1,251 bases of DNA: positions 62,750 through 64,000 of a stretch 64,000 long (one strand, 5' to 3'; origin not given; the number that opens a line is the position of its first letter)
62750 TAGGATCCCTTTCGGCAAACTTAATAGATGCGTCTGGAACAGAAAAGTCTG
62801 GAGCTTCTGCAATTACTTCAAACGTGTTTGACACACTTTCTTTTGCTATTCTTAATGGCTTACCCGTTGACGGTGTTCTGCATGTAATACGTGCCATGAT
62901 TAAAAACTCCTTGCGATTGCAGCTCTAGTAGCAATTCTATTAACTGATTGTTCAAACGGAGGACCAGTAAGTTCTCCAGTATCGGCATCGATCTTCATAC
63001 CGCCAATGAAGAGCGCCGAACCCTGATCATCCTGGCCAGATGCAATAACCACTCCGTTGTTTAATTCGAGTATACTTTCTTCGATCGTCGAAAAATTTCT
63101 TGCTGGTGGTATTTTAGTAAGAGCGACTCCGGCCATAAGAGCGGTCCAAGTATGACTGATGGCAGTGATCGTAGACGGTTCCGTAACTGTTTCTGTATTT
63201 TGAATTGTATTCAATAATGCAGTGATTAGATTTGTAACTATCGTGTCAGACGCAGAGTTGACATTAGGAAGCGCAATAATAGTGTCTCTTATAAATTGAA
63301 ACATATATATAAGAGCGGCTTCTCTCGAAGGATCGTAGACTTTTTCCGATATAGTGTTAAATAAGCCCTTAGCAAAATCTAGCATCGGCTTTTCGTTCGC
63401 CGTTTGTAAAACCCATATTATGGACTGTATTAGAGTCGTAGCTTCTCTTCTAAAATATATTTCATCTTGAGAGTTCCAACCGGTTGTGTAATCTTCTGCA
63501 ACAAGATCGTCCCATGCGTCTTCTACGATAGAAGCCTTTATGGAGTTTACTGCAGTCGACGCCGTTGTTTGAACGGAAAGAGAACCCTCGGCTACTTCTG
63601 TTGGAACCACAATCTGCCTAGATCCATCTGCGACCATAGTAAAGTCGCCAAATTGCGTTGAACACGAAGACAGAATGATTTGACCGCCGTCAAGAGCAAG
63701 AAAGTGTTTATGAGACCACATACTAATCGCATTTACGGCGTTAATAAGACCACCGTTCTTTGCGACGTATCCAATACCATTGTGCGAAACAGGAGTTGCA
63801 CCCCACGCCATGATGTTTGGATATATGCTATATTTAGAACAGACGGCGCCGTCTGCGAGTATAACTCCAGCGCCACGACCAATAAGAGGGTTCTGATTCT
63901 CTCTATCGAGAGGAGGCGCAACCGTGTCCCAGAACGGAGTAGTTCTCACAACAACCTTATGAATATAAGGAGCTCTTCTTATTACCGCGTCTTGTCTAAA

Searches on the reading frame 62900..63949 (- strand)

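Call 17: search_protein_families(library=phrogs, proteins=[window:62900-63949:-], max_evalue=0.00001)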
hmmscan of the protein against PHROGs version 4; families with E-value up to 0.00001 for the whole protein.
window:62900-63949:- (349 aa): 1 family
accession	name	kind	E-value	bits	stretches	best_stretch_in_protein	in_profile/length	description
phrog_29288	-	unknown function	7e-07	28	1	27-115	492-580/1558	-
